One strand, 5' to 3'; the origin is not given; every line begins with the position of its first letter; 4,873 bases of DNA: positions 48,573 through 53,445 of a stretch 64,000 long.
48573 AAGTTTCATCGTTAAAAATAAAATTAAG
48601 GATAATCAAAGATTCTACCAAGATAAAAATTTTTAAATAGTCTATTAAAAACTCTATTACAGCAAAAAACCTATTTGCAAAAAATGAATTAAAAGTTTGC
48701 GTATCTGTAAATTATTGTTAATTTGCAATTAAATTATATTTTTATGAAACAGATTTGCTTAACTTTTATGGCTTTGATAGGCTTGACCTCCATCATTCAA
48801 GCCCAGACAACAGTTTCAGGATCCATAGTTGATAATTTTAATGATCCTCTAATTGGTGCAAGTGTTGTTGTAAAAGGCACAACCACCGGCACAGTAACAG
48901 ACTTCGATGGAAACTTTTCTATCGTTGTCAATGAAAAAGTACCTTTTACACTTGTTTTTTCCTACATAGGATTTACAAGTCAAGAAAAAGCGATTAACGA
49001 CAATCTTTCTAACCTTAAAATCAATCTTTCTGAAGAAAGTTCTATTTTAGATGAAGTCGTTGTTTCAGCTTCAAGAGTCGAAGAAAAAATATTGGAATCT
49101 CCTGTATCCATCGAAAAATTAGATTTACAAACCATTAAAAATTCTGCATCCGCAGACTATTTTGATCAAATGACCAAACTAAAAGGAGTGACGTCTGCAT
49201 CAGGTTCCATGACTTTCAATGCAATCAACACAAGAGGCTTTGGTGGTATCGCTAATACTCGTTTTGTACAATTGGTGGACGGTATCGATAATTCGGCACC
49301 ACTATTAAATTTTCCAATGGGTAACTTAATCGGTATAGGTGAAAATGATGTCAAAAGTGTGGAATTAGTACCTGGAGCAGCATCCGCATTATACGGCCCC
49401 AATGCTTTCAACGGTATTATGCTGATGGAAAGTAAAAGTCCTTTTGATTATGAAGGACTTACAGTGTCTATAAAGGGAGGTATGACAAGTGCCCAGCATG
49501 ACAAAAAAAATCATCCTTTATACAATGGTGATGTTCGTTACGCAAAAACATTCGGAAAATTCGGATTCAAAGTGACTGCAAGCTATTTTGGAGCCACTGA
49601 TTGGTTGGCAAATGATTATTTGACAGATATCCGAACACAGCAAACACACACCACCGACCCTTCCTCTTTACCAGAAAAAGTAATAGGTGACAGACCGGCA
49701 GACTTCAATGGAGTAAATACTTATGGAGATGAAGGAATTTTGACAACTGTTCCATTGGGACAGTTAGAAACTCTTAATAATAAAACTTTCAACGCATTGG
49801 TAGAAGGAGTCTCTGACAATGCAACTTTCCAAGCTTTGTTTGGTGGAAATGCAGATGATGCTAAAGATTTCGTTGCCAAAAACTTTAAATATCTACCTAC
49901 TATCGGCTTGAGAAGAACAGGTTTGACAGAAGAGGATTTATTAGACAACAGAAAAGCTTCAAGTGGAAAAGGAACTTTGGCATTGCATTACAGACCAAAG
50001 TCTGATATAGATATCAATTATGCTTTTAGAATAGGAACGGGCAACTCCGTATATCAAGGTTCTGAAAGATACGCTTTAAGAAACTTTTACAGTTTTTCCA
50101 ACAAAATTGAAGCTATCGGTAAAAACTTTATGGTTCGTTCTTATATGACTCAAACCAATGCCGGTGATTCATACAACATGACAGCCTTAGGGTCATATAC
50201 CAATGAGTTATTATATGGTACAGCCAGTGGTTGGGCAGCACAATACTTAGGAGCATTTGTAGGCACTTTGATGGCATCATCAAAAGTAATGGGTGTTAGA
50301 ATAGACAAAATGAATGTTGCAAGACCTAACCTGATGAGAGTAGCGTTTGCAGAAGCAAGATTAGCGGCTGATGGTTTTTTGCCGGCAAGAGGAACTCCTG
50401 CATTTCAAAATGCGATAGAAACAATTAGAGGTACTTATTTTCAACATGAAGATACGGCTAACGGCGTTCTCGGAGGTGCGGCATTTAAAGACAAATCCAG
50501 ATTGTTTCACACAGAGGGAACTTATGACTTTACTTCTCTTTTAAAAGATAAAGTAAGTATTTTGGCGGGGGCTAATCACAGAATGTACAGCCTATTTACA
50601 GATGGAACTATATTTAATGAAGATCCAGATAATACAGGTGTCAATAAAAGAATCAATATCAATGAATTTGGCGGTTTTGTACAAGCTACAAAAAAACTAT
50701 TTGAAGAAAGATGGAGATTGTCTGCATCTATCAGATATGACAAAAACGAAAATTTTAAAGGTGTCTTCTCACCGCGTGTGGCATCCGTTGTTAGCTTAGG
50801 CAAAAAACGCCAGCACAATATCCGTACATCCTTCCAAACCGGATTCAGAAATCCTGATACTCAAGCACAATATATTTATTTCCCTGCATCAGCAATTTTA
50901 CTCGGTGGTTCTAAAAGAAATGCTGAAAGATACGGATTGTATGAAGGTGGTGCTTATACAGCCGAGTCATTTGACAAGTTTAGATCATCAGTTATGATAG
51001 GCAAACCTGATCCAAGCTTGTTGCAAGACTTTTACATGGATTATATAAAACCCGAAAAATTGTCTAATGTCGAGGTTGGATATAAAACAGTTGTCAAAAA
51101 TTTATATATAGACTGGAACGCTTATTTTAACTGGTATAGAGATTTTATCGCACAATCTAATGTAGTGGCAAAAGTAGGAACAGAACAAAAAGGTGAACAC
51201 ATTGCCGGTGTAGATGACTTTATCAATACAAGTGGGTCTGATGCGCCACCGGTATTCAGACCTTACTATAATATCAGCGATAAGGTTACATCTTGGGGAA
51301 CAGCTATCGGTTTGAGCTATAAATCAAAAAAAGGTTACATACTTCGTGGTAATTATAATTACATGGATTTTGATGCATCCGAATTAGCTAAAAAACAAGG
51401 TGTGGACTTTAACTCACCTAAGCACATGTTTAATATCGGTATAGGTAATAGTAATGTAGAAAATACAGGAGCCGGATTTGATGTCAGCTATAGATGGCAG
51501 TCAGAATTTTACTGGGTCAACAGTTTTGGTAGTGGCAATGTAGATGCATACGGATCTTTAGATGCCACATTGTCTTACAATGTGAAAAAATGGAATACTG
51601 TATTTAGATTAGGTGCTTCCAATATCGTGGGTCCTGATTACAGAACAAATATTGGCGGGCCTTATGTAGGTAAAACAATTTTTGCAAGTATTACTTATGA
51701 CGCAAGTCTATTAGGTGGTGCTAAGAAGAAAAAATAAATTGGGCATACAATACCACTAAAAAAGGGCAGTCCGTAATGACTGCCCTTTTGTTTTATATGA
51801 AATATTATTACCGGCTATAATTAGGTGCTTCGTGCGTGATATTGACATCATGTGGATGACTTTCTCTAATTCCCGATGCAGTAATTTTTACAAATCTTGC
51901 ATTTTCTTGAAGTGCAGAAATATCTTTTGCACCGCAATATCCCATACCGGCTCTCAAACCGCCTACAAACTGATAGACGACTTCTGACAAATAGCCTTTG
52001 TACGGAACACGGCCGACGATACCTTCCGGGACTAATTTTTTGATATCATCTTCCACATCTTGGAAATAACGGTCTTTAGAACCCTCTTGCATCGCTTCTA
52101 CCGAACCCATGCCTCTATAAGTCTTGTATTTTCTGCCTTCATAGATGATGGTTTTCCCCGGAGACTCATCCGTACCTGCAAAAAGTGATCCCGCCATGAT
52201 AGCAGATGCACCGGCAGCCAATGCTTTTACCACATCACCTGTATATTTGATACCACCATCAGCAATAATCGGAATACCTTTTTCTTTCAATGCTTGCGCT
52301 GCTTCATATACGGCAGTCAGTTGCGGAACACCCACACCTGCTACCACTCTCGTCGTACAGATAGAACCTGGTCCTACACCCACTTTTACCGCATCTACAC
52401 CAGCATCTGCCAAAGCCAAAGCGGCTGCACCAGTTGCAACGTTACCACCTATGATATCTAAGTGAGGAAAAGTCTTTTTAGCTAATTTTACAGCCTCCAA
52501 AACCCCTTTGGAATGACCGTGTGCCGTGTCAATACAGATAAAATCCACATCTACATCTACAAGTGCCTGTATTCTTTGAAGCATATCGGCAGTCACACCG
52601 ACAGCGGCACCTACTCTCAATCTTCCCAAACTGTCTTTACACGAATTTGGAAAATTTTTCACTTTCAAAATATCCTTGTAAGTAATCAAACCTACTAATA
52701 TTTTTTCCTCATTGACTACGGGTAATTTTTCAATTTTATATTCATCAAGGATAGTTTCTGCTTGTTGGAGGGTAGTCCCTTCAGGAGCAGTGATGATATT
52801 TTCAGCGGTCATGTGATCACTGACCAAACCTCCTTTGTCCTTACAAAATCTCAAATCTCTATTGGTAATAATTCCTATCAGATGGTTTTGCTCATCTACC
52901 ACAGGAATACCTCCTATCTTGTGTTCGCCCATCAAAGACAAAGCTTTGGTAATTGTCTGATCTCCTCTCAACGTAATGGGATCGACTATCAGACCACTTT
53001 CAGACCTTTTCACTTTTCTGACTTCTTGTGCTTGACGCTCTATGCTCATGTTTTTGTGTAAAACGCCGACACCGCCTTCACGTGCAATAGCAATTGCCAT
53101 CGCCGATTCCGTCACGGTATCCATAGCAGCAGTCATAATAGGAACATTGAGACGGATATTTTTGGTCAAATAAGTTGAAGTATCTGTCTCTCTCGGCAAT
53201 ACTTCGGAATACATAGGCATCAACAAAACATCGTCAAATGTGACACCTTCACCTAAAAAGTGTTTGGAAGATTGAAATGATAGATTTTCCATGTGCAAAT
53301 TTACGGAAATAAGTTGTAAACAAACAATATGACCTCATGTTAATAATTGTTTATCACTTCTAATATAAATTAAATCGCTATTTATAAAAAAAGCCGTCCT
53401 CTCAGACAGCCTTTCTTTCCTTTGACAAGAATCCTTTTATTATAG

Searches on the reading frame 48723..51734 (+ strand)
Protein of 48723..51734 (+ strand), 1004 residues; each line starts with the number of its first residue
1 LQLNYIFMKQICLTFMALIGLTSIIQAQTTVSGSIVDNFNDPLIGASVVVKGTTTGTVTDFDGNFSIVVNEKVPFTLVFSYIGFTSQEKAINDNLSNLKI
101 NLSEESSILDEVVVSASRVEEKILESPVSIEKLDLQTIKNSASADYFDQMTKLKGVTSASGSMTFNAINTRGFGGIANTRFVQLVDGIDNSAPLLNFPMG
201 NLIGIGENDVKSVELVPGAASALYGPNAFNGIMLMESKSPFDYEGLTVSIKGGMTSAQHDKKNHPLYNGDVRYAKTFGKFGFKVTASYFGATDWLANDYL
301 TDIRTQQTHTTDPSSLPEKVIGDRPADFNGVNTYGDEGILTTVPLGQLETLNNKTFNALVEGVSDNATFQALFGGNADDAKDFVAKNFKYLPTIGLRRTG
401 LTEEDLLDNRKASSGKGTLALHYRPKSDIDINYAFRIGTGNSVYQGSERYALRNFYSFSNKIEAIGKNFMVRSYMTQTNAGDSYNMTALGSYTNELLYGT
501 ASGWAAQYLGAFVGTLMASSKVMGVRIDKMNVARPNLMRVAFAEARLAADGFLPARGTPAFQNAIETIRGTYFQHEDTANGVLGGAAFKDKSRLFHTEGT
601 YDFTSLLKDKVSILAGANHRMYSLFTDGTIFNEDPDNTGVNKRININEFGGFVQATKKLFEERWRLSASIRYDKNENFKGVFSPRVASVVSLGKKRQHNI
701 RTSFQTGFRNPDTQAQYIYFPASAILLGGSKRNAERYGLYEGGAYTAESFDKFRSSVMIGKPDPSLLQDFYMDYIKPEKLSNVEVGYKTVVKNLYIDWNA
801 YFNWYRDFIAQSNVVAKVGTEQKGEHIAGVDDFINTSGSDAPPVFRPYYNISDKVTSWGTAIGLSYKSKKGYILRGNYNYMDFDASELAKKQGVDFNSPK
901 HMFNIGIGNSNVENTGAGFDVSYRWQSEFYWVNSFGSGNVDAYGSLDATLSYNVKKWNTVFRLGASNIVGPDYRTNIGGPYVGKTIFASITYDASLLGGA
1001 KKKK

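Call 9: search_protein_families(library=pfam, proteins=[window:48723-51734:+])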
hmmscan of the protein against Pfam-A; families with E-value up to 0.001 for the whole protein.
window:48723-51734:+ (1004 aa): 6 families
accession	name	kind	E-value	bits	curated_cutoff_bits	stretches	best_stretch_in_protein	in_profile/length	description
PF00593.30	TonB_dep_Rec_b-barrel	-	1.3e-24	88.3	27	1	569-968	81-436/436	TonB dependent receptor-like, beta-barrel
PF13715.12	CarbopepD_reg_2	-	8.5e-22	77.4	32.2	1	31-114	1-88/88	CarboxypepD_reg-like domain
PF07715.20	Plug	-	3.2e-12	47.3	23.9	1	124-232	3-107/107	TonB-dependent Receptor Plug Domain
PF13620.12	CarboxypepD_reg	-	1.2e-10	42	32.3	1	30-90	1-65/82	Carboxypeptidase regulatory-like domain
PF25020.1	TTR_TEN1-4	-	0.00039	20.7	27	0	28-91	6-71/86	Teneurin TTR-like domain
PF15976.11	CooC_C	-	0.00051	20.5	29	0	25-79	13-65/93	CS1-pili formation C-terminal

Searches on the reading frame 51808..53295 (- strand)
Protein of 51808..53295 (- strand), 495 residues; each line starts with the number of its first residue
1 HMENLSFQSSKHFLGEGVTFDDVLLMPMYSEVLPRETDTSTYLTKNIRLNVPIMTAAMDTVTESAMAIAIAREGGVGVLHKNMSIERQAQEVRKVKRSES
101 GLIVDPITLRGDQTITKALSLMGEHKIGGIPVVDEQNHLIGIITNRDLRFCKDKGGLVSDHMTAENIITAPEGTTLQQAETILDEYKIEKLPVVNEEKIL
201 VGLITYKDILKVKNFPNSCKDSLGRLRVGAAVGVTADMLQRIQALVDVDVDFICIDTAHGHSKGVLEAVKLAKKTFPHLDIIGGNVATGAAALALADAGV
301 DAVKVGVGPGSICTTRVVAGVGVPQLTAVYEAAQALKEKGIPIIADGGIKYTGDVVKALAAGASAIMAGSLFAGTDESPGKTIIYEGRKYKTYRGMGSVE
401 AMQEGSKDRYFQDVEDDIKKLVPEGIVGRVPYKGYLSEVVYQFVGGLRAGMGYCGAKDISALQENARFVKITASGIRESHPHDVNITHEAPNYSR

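Call 9: search_protein_families(library=pfam, proteins=[window:51808-53295:-])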
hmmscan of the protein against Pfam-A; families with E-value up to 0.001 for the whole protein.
window:51808-53295:- (495 aa): 7 families
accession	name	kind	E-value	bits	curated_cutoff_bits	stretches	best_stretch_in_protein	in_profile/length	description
PF00478.31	IMPDH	-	2.1e-164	547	25.6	1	17-482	1-345/345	IMP dehydrogenase / GMP reductase domain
PF00571.33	CBS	-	2.4e-26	92.3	24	2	105-149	8-52/57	CBS domain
PF03060.21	NMO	-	4e-13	49.9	28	1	219-383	83-236/331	Nitronate monooxygenase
PF01070.24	FMN_dh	-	2.4e-07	30.6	24.9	1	287-372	227-305/350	FMN-dependent dehydrogenase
PF02310.24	B12-binding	-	0.00035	20.8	32.1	0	233-308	35-113/121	B12 binding domain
PF01645.23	Glu_synthase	-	0.00048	19.9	20.4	1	287-370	216-305/369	Conserved region in glutamate synthase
PF01180.27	DHO_dh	-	0.00058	19.6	27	1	328-373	229-273/291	Dihydroorotate dehydrogenase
